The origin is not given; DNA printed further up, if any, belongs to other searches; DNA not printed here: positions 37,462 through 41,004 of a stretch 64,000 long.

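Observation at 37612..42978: Translationally coupled operon coaE / CbbQ-NorQ AAA+ / CoA-pyrophosphatase Nudix / 1080-aa VWA protein, with no recognisable client gene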

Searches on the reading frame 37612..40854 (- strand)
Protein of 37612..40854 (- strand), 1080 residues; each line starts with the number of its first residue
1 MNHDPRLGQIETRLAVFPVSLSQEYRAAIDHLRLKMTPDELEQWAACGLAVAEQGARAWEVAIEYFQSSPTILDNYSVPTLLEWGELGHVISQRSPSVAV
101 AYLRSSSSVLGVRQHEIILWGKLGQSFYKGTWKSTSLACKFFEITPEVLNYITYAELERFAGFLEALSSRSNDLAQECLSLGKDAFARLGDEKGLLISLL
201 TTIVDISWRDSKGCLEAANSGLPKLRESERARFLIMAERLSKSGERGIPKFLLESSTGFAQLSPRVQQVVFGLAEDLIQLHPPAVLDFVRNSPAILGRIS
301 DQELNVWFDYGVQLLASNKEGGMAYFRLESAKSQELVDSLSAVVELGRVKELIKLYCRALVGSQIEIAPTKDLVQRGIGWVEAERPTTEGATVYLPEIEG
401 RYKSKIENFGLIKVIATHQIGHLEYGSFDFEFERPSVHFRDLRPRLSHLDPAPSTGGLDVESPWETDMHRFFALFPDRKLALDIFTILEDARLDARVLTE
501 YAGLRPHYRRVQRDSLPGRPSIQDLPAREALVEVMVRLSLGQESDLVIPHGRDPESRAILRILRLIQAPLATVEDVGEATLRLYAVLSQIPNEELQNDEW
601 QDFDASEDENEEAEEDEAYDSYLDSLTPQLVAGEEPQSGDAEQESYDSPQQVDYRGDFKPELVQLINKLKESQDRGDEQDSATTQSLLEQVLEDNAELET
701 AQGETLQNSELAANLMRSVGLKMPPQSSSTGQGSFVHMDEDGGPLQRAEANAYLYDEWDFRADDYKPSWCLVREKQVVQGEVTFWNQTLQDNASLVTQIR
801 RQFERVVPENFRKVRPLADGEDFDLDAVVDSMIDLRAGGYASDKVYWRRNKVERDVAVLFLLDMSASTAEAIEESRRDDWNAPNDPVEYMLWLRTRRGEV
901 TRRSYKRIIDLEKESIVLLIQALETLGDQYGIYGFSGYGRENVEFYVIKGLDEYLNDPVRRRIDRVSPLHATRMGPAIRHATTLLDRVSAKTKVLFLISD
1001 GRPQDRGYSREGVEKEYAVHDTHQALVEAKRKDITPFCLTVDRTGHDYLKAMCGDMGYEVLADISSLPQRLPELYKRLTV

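Call 3: search_protein_families(library=pfam, proteins=[window:37612-40854:-], max_evalue=0.01)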
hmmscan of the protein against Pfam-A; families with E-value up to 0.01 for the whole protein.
window:37612-40854:- (1080 aa): 3 families
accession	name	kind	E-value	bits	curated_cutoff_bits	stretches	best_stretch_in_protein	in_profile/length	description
PF00092.34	VWA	-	3.1e-06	28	23.8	1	913-1057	21-155/174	von Willebrand factor type A domain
PF13519.12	VWA_2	-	7e-05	23.9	27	1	908-1001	20-106/107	von Willebrand factor type A domain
PF01241.23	PSI_PSAK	-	0.00092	19.6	23.2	0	68-92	34-58/70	Photosystem I psaG / psaK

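Call 4: search_protein_families(library=ncbifam, proteins=[window:37612-40854:-], max_evalue=0.01)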
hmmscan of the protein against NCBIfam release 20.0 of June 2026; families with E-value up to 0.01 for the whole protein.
window:37612-40854:- (1080 aa): 0 families

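Call 8: find_homologous_proteins(query=window:37612-40854:-)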
Query window:37612-40854:- (1080 aa): 262 proteins with E <= 0.001 among 8000 candidates; the best 120 are listed.
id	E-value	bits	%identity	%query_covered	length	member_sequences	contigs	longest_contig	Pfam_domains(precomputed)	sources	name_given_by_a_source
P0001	0.0e+0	2441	100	100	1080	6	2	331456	PF00092.35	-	-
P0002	0.0e+0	2088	85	100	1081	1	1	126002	PF00092.35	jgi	jgi:nitric oxide reductase NorD protein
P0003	0.0e+0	1697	68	100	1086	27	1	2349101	PF00092.35,PF13519.13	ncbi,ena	-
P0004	0.0e+0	1400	58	98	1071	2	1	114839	-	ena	-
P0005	0.0e+0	1371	57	99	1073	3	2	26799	PF00092.35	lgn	-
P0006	0.0e+0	1362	56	99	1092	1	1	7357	-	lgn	-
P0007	0.0e+0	1358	57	99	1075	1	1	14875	PF00092.35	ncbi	ncbi:MAG: VWA domain-containing protein [Dehalococcoidia bacterium]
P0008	0.0e+0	1351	57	100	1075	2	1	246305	PF00092.35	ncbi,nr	ncbi:MAG: VWA domain-containing protein [Dehalococcoidia bacterium]|nr:VWA domain-containing protein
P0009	0.0e+0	1338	56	99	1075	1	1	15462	PF00092.35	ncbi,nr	ncbi:hypothetical protein HRbin23_00600 [bacterium HR23]|nr:hypothetical protein HRbin23_00600 [bact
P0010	0.0e+0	1337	57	97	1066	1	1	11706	PF00092.35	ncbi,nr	ncbi:MAG: hypothetical protein HY686_05335 [Chloroflexi bacterium]|nr:hypothetical protein [Chlorofl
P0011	0.0e+0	1335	54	100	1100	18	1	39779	PF00092.35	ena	-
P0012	0.0e+0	1320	55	100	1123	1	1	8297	-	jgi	jgi:hypothetical protein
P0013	0.0e+0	1313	55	99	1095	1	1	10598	PF00092.35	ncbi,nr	ncbi:MAG: VWA domain-containing protein [Chloroflexi bacterium]|nr:VWA domain-containing protein [Ch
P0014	0.0e+0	1295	55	100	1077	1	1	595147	-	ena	-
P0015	0.0e+0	1284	54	100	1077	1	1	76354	PF00092.35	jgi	-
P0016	0.0e+0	1283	55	99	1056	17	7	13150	PF00092.35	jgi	jgi:nitric oxide reductase NorD protein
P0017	0.0e+0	1281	54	99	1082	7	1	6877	PF00092.35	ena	-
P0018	0.0e+0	1279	54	99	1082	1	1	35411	PF00092.35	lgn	-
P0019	0.0e+0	1260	53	100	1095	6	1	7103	PF00092.35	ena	-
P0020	0.0e+0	1257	53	100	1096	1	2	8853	PF00092.35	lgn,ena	-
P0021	0.0e+0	1245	52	99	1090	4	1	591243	PF00092.35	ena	-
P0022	0.0e+0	1244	52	100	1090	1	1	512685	PF00092.35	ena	-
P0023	0.0e+0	1244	53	100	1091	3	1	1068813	PF00092.35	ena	-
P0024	0.0e+0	1243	51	99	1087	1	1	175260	PF00092.35,PF13519.13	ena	-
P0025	0.0e+0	1237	52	100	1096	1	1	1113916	PF00092.35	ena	-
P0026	0.0e+0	1235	53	100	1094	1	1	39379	PF00092.35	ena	-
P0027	0.0e+0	1235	53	100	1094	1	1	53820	PF00092.35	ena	-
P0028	0.0e+0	1231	52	100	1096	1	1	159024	PF00092.35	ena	-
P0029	0.0e+0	1227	52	99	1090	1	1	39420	PF00092.35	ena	-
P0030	0.0e+0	1225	52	99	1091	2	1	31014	PF00092.35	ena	-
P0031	0.0e+0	1225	52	100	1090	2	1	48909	PF00092.35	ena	-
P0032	0.0e+0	1224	51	100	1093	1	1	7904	PF00092.35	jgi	jgi:nitric oxide reductase activation protein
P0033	0.0e+0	1224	51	100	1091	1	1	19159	PF00092.35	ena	-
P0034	0.0e+0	1224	51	99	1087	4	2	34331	PF00092.35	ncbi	-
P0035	0.0e+0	1220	51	99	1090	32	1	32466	PF00092.35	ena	-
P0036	0.0e+0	1219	51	100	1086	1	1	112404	PF00092.35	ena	-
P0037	0.0e+0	1218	51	100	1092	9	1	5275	PF00092.35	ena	-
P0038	0.0e+0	1216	51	100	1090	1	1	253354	PF00092.35,PF13519.13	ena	-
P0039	0.0e+0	1214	51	98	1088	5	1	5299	PF00092.35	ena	-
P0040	0.0e+0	1214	51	98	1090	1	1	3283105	PF00092.35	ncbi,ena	-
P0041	0.0e+0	1211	51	99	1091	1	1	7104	PF00092.35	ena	-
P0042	0.0e+0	1210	50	100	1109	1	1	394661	PF00092.35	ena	-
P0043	0.0e+0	1210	51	99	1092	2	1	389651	PF00092.35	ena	-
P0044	0.0e+0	1207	50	100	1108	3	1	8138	PF00092.35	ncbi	-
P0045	0.0e+0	1206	52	99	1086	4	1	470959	PF00092.35,PF13519.13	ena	-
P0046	0.0e+0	1205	50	99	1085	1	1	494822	PF00092.35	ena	-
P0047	0.0e+0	1204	51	98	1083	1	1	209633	PF00092.35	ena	-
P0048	0.0e+0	1204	52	99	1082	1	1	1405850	PF00092.35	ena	-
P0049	0.0e+0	1202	51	99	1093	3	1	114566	PF00092.35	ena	-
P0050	0.0e+0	1202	50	100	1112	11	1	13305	PF00092.35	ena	-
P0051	0.0e+0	1201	50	100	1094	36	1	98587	PF00092.35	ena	-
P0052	0.0e+0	1201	50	100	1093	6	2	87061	PF00092.35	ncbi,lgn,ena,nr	ncbi:MAG: hypothetical protein BZY79_03115 [SAR202 cluster bacterium Casp-Chloro-G4]|nr:hypothetical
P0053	0.0e+0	1199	50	98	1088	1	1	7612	PF00092.35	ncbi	-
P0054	0.0e+0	1199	50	100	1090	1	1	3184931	PF00092.35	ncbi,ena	-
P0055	0.0e+0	1197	51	99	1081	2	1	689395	PF00092.35,PF13519.13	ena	-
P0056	0.0e+0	1197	50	100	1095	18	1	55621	PF00092.35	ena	-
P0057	0.0e+0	1196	50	99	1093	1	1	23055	PF00092.35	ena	-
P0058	0.0e+0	1196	50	100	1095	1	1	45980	PF00092.35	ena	-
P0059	0.0e+0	1195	50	100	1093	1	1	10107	PF00092.35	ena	-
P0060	0.0e+0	1194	50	98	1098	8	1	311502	PF00092.35,PF13519.13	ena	-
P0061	0.0e+0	1193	50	100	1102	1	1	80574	PF00092.35,PF13519.13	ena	-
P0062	0.0e+0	1191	50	99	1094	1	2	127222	PF00092.35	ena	-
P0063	0.0e+0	1189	50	99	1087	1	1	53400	PF00092.35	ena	-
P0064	0.0e+0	1189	51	100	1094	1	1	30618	PF00092.35,PF13519.13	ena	-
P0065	0.0e+0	1189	51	98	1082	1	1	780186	PF00092.35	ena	-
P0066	0.0e+0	1188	50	99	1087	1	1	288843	PF00092.35,PF13519.13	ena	-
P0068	0.0e+0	1186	51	99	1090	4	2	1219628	PF00092.35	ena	-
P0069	0.0e+0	1185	49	100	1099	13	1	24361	PF00092.35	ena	-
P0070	0.0e+0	1184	50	100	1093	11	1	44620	PF00092.35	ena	-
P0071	0.0e+0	1183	50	99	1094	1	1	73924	PF00092.35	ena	-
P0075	0.0e+0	1180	51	99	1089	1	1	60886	PF00092.35,PF13519.13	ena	-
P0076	0.0e+0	1180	51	100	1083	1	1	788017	PF00092.35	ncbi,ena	-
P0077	0.0e+0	1178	50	98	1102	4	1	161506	PF00092.35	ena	-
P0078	0.0e+0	1178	51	97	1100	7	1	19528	PF00092.35,PF13519.13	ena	-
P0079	0.0e+0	1178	50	99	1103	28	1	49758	PF00092.35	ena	-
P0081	0.0e+0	1177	49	99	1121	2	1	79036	PF00092.35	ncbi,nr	ncbi:MAG: VWA domain-containing protein [SAR202 cluster bacterium]|nr:VWA domain-containing protein 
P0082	0.0e+0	1176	50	99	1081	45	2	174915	PF00092.35,PF13519.13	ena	-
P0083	0.0e+0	1175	50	100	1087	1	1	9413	PF00092.35,PF13519.13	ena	-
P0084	0.0e+0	1174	50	99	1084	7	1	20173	PF00092.35,PF13519.13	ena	-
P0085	0.0e+0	1173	50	99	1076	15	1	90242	PF00092.35,PF13519.13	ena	-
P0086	0.0e+0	1172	50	99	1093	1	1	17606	PF00092.35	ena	-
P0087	0.0e+0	1172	50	99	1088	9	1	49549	PF00092.35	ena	-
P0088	0.0e+0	1170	52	100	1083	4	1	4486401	PF00092.35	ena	-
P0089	0.0e+0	1170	49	99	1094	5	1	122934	PF00092.35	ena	-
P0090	0.0e+0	1169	50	99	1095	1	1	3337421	PF00092.35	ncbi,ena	-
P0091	0.0e+0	1168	49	99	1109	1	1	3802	PF00092.35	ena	-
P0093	0.0e+0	1168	50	99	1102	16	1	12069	PF00092.35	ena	-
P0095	0.0e+0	1167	49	100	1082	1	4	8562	PF00092.35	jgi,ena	-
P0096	0.0e+0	1167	49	99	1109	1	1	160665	PF00092.35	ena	-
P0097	0.0e+0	1166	50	99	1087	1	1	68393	PF00092.35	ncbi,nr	ncbi:MAG: hypothetical protein HYU29_06825 [Chloroflexi bacterium]|nr:hypothetical protein [Chlorofl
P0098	0.0e+0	1166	49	99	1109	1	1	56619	PF00092.35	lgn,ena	-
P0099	0.0e+0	1165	49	99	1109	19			PF00092.35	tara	tara:strand:- start:8912 stop:12241 length:3330 start_codon:yes stop_codon:yes gene_type:complete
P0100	0.0e+0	1165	49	99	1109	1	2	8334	PF00092.35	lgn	-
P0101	0.0e+0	1165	49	99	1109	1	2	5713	PF00092.35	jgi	jgi:hypothetical protein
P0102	0.0e+0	1164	50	99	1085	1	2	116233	PF00092.35,PF13519.13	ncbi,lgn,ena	-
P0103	0.0e+0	1164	48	100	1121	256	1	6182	PF00092.35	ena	-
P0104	0.0e+0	1162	50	99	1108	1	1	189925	PF00092.35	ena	-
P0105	0.0e+0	1162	50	100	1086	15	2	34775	PF00092.35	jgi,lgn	-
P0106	0.0e+0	1161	50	99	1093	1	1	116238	PF00092.35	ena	-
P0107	0.0e+0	1161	49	99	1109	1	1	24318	PF00092.35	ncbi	-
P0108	0.0e+0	1160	49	99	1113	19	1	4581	PF00092.35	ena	-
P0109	0.0e+0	1152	49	99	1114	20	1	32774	PF00092.35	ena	-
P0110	0.0e+0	1152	49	100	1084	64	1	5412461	PF00092.35,PF13519.13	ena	-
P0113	0.0e+0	1149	49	100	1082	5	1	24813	PF00092.35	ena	-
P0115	0.0e+0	1146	47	99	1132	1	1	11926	PF00092.35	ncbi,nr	ncbi:MAG: VWA domain-containing protein [Chloroflexi bacterium]|nr:VWA domain-containing protein [Ch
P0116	0.0e+0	1142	48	99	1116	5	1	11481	PF00092.35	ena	-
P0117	0.0e+0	1140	49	97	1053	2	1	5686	PF00092.35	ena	-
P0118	0.0e+0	1138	47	99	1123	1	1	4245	PF00092.35,PF13519.13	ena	-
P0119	0.0e+0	1138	48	99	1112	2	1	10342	PF00092.35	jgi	jgi:hypothetical protein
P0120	0.0e+0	1137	49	99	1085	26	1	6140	PF00092.35,PF13519.13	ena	-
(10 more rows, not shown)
